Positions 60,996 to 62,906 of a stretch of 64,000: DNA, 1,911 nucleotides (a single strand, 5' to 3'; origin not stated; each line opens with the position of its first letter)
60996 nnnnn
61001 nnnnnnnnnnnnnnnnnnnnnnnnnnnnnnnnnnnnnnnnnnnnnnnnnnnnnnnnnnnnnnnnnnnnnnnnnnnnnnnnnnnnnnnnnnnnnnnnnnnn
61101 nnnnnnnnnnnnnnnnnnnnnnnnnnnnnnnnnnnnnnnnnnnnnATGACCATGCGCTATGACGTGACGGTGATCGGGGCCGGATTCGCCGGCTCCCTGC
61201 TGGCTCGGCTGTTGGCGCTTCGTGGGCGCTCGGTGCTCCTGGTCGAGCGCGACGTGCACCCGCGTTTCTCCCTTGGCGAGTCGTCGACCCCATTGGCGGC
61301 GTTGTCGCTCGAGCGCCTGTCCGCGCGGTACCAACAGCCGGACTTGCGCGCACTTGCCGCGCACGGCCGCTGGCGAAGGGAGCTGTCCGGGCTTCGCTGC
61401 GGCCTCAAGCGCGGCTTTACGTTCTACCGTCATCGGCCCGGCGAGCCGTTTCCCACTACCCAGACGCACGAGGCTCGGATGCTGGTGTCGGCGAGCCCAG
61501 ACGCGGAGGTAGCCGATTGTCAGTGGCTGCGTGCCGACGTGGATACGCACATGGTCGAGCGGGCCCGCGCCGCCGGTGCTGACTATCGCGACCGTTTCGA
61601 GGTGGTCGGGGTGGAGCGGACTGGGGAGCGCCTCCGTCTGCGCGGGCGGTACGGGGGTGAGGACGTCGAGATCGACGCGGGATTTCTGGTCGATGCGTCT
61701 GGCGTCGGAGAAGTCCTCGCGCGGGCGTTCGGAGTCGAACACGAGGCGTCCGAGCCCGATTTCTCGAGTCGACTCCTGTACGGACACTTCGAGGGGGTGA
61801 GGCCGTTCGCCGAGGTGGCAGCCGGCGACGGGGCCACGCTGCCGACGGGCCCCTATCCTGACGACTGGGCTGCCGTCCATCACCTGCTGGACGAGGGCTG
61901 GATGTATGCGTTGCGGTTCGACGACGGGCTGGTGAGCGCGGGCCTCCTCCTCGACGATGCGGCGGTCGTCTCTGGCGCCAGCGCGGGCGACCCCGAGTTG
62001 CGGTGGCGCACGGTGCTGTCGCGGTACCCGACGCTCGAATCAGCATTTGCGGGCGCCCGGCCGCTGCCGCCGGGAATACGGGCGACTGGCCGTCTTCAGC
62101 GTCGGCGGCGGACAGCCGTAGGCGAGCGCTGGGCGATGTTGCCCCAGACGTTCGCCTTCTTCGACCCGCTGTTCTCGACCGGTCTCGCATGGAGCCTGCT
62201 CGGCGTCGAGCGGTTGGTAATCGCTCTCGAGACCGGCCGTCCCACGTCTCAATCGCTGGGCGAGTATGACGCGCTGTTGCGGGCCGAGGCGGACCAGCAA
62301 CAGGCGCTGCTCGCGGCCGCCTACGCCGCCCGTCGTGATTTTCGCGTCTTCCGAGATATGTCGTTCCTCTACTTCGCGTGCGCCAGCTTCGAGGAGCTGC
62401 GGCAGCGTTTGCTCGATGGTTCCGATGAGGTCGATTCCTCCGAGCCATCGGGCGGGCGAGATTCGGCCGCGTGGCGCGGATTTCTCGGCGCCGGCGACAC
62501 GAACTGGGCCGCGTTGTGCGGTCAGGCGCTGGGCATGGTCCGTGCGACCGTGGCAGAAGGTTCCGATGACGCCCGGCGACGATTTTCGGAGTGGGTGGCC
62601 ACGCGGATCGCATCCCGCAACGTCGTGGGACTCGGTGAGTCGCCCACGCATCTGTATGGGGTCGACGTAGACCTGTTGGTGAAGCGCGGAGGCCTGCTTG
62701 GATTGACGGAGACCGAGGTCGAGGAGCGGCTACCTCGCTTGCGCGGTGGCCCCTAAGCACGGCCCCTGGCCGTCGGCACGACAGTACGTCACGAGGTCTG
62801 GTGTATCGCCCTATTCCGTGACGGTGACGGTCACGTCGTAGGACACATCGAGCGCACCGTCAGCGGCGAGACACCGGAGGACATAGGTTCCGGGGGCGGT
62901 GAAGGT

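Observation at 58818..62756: Tight three-gene operon: Cys-less asparagine-synthetase-like ATP-pyrophosphatase, small radical SAM enzyme, and large flavoprotein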

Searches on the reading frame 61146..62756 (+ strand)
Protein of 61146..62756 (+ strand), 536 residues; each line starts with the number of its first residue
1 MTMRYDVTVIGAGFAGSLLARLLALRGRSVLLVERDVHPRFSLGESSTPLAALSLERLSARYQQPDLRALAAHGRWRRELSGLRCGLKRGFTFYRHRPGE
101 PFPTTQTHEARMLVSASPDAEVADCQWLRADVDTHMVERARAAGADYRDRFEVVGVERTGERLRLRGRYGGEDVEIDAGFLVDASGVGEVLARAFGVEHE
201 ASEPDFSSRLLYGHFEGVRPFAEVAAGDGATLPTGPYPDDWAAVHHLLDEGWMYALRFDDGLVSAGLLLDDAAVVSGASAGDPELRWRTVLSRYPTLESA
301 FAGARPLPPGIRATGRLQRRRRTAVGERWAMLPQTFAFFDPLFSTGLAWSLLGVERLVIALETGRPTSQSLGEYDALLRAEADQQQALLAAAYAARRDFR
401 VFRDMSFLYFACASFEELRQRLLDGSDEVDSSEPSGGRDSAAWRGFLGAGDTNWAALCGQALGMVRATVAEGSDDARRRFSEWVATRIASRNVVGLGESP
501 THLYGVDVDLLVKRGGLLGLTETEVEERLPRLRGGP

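Call 3: search_protein_families(library=pfam, proteins=[window:61146-62756:+], max_evalue=0.01)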
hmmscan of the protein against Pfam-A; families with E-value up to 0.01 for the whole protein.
window:61146-62756:+ (536 aa): 6 families
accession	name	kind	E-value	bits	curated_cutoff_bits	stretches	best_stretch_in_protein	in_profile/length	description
PF01494.25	FAD_binding_3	-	1.2e-10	41.6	22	1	5-210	2-182/349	FAD binding domain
PF01266.30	DAO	-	1.4e-10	41.7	27.9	1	6-316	1-322/353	FAD dependent oxidoreductase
PF04820.20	Trp_halogenase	-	8.8e-08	31.8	21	0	6-52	1-51/458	Tryptophan halogenase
PF13450.12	NAD_binding_8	-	2.5e-05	24.9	21.9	1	9-39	1-31/68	NAD(P)-binding Rossmann-like domain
PF12831.13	FAD_oxidored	-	4e-05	23.5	27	0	6-36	1-31/416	FAD dependent oxidoreductase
PF00996.24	GDI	-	0.0091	15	23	0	1-68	1-61/436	GDP dissociation inhibitor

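Call 4: search_protein_families(library=ncbifam, proteins=[window:61146-62756:+], max_evalue=0.01)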
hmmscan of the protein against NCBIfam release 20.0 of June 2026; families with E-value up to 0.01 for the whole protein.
window:61146-62756:+ (536 aa): 33 families (the best 25 are shown)
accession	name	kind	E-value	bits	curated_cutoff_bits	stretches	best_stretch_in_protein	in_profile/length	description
NF033113.0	halo_ClmS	equivalog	9.3e-14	50.8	900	2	126-347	103-307/570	chloramphenicol-biosynthetic FADH2-dependent halogenase CmlS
NF049967.1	QhpG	equivalog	2.7e-12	46.3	240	2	129-353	84-278/423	flavin-dependent monooxygenase QhpG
TIGR02032.1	GG-red-SF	subfamily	3.1e-12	46.8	158.8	2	5-40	1-36/297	geranylgeranyl reductase family protein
NF038174.1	maturase_GoxB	equivalog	8.6e-08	31.6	400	0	6-61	2-57/358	glycine oxidase maturase GoxB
NF041385.1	Dggglyphlred_Halo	equivalog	4.8e-07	28.7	700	1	1-41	1-41/405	digeranylgeranylglycerophospholipid reductase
NF038171.1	maturase_LodB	equivalog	2.9e-06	26.6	400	0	124-200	94-172/361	lysine-epsilon-oxidase maturase LodB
NF007450.0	PRK10015.1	subfamily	3e-06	26.2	466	0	121-203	99-177/429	FAD-dependent oxidoreductase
NF045577.1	FAD_mono_MbnF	equivalog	9.1e-06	24.5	800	0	4-36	4-36/531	methanobactin biosynthesis FAD monooxygenase MbnF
NF046068.1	AkvoneHdxseDnrF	equivalog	1.8e-05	23.9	650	0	130-200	109-181/439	aklavinone 12-hydroxylase DnrF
NF004829.0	PRK06183.1-3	subfamily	3e-05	23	390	1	3-37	7-41/520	bifunctional 3-(3-hydroxy-phenyl)propionate/3-hydroxycinnamic acid hydroxylase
NF041080.1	DGGGPL_reductase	equivalog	3.6e-05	22.8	580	1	4-36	1-33/447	digeranylgeranylglycerophospholipid reductase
NF045655.1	MkRedMenJ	equivalog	4.3e-05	22.6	700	1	2-60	2-61/406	menaquinone reductase MenJ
TIGR03197.1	MnmC_Cterm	equivalog_domain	4.7e-05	22.6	174.2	1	6-54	1-47/400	FAD-dependent 5-carboxymethylaminomethyl-2-thiouridine(34) oxidoreductase MnmC1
NF002480.1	PRK01747.1-1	equivalog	5.8e-05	21.7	540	1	5-54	249-296/645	bifunctional tRNA (5-methylaminomethyl-2-thiouridine)(34)-methyltransferase MnmC2/FAD-dependent 5-carboxymethylaminomethyl-2-thiouridine(34)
NF009906.0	PRK13369.1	equivalog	0.00026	19.7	352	1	3-36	5-38/502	glycerol-3-phosphate dehydrogenase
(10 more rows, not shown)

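Call 12: search_solved_structures(query=window:61146-62756:+, max_evalue=1, show_alignments=2)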
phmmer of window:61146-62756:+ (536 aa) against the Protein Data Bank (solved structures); distinct sequences matched with E-value up to 1: 50.
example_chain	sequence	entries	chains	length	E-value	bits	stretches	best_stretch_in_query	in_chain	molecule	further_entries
7xgb_A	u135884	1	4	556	6.4e-39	137.2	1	4-349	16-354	Tetracycline 7-halogenase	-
7v0b_A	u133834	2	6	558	6.5e-39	137.2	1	4-349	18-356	Tetracycline 7-halogenase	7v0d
6bza_A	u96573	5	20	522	2.7e-37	131.9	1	4-413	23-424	Halogenase PltM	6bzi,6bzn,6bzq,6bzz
6bzt_A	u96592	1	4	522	3.5e-37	131.4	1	4-413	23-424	Halogenase PltM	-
7fco_A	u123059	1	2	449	1.7e-15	59.9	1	4-383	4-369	ChlB4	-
3e1t_A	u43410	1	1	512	2.8e-15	59.2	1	5-398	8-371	Halogenase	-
3nix_A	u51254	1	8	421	2.8e-13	52.6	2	129-351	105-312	Flavoprotein/dehydrogenase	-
3i3l_A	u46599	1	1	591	2.2e-11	46.3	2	126-349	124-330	Alkylhalidase CmlS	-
5dbj_E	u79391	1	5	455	1e-10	44.1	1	4-353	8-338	FADH2-dependent halogenase PltA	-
8zop_A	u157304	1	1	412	2.6e-10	42.8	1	4-60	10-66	Halogenase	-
5bva_A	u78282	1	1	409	9.2e-10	41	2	4-52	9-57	flavin-dependent halogenase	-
5bul_A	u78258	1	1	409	9.5e-10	40.9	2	4-52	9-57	flavin-dependent halogenase triple mutant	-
5buk_A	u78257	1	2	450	1.2e-09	40.7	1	3-391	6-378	FADH2-dependent halogenase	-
8gu0_A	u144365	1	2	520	7.5e-09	38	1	6-376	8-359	Non-heme halogenase radH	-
5fn0_A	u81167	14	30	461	0.00023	23.2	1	6-52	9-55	KYNURENINE 3-MONOOXYGENASE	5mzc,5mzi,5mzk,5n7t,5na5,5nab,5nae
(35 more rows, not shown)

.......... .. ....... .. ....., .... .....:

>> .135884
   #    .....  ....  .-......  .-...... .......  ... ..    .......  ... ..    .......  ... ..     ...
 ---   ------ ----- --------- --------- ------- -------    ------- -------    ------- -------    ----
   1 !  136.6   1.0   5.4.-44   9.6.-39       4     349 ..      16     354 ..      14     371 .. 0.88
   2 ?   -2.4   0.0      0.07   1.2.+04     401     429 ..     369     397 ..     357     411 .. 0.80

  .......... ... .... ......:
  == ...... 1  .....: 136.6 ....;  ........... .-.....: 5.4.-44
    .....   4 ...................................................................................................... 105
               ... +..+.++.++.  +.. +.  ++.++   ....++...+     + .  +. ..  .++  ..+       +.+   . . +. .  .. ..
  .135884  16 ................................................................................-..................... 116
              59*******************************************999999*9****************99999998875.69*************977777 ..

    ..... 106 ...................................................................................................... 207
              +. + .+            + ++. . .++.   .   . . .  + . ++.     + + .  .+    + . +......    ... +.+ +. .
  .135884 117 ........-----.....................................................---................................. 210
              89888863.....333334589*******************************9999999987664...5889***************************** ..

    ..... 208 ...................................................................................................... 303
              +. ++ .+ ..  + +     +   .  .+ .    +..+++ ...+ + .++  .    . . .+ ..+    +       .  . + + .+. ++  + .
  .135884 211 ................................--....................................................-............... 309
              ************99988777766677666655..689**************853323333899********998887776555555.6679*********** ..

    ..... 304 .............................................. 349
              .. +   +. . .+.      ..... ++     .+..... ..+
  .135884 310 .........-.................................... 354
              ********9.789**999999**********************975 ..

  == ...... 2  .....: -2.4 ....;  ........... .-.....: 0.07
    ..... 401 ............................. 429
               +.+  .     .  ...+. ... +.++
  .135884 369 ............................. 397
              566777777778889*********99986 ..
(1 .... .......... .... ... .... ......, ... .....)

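Call 32: search_solved_structures(query=window:61146-62756:+, max_evalue=1e-12, show_alignments=5)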
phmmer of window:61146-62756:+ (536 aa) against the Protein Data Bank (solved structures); distinct sequences matched with E-value up to 1e-12: 7.
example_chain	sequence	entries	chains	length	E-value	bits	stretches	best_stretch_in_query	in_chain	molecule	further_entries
7xgb_A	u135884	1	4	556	6.4e-39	137.2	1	4-349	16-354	Tetracycline 7-halogenase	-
7v0b_A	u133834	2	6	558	6.5e-39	137.2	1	4-349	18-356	Tetracycline 7-halogenase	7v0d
6bza_A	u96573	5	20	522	2.7e-37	131.9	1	4-413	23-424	Halogenase PltM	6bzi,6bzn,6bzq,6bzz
6bzt_A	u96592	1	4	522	3.5e-37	131.4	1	4-413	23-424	Halogenase PltM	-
7fco_A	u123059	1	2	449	1.7e-15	59.9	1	4-383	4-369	ChlB4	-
3e1t_A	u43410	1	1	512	2.8e-15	59.2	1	5-398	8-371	Halogenase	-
3nix_A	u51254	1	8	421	2.8e-13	52.6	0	129-351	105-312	Flavoprotein/dehydrogenase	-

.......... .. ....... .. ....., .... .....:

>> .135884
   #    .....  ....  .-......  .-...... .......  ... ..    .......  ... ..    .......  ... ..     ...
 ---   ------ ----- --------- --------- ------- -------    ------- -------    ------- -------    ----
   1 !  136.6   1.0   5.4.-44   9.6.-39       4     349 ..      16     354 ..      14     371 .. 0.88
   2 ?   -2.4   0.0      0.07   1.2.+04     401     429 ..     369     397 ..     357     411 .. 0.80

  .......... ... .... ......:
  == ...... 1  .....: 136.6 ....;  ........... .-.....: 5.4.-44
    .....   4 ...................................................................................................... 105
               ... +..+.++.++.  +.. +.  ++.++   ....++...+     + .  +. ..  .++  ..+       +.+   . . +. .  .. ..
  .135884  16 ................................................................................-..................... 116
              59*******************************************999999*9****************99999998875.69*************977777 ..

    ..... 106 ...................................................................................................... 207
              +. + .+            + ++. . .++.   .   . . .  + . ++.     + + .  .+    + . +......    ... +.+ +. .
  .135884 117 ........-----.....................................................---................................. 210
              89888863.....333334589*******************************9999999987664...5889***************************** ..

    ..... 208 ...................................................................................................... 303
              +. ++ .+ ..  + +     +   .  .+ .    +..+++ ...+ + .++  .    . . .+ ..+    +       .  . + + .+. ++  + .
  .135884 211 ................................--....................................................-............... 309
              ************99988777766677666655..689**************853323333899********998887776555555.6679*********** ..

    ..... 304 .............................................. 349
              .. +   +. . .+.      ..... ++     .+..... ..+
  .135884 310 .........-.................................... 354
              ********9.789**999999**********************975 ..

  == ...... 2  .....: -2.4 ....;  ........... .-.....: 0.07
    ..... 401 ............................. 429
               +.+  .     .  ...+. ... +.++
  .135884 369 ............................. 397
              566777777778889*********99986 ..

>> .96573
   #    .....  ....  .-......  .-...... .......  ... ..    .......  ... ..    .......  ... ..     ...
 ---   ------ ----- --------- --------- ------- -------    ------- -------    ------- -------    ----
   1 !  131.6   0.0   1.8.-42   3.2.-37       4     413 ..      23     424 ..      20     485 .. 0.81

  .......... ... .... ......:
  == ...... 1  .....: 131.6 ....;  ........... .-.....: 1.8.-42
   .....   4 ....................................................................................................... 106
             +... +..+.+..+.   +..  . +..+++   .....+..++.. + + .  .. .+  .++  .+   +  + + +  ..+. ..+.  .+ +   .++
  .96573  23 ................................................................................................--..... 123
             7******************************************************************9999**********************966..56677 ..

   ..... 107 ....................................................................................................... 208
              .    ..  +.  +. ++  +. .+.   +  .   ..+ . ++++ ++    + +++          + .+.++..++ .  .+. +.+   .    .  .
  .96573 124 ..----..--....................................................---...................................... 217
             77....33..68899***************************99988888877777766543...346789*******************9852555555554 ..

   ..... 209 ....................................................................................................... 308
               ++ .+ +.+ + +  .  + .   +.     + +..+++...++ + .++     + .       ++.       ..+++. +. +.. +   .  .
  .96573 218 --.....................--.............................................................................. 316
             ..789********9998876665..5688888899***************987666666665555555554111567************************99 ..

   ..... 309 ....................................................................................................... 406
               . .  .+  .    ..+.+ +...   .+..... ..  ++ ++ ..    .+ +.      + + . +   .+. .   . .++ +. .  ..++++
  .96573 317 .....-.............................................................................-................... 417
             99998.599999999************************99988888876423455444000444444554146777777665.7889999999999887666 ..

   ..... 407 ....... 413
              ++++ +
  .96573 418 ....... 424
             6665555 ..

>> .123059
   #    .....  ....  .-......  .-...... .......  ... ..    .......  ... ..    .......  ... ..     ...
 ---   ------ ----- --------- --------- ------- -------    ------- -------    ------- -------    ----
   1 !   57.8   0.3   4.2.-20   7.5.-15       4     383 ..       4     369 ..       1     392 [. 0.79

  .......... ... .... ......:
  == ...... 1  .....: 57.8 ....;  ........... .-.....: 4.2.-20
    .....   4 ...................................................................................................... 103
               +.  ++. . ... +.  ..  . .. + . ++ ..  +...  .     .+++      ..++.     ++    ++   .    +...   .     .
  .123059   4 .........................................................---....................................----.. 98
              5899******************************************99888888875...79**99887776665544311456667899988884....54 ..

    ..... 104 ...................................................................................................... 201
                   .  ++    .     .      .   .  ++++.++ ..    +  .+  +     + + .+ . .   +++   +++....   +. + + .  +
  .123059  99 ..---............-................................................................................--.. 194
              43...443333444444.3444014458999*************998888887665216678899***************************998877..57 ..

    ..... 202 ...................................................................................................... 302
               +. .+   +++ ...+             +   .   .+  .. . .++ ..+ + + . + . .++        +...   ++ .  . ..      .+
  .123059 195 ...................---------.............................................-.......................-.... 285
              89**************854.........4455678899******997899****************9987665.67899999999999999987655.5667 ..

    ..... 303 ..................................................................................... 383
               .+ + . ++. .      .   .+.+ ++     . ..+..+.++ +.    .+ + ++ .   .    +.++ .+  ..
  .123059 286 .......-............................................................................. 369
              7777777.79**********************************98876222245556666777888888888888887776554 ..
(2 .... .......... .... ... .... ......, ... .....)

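Call 33: search_protein_families(library=padloc, proteins=[window:61146-62756:+], max_evalue=0.01)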
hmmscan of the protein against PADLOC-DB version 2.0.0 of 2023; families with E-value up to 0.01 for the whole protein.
window:61146-62756:+ (536 aa): 0 families

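Call 79: find_homologous_proteins(query=window:61146-62756:+)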
Query window:61146-62756:+ (536 aa): 2885 proteins with E <= 0.001 among 8000 candidates; the best 120 are listed.
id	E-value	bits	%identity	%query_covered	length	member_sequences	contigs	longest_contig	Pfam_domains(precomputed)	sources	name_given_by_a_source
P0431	0.0e+0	1140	97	100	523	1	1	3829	PF01266.31,PF13450.13,PF04820.21,PF01494.26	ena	-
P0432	0.0e+0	1089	92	100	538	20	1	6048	PF01266.31,PF04820.21,PF01494.26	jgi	jgi:FADH2 O2-dependent halogenase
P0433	1.2e-283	960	82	100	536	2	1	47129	PF01266.31,PF13450.13,PF04820.21,PF01494.26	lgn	-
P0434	7.3e-274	927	81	100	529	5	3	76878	PF01266.31,PF13450.13,PF04820.21,PF01494.26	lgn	-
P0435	2.5e-261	886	76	99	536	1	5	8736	PF01266.31,PF04820.21,PF01494.26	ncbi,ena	-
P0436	4.7e-247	839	73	100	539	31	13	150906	PF01266.31,PF13450.13,PF04820.21,PF01494.26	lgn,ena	-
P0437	3.0e-234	797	70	99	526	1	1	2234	PF01266.31,PF13450.13,PF07992.21,PF04820.21,PF01494.26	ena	-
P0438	2.2e-220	751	66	99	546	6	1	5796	PF01266.31,PF13450.13,PF04820.21,PF01494.26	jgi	jgi:FADH2 O2-dependent halogenase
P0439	1.4e-217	742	66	99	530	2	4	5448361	PF01266.31,PF13450.13,PF04820.21,PF01494.26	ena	-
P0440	1.7e-217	741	66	99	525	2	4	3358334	PF01266.31,PF13450.13,PF04820.21,PF01494.26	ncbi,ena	-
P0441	3.7e-216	737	66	99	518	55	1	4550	PF01266.31,PF13450.13,PF04820.21,PF01494.26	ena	-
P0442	2.1e-215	735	65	99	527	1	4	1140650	PF01266.31,PF13450.13,PF00890.31,PF04820.21,PF01494.26,PF12831.14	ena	-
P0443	9.5e-215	732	66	99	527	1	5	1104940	PF01266.31,PF13450.13,PF04820.21,PF01494.26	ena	-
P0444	1.1e-214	732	66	99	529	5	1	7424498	PF01266.31,PF13450.13,PF04820.21,PF01494.26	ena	-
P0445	6.2e-213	726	64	99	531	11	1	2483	PF01266.31,PF04820.21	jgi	-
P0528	1.6e-141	491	48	99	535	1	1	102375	PF01266.31,PF04820.21,PF01494.26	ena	-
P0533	2.6e-141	490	49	100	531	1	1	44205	PF01266.31,PF13450.13,PF04820.21,PF01494.26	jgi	jgi:FADH2 O2-dependent halogenase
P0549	5.1e-141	489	50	99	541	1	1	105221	PF01266.31,PF13450.13,PF07992.21,PF04820.21,PF05834.19,PF01494.26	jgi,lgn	-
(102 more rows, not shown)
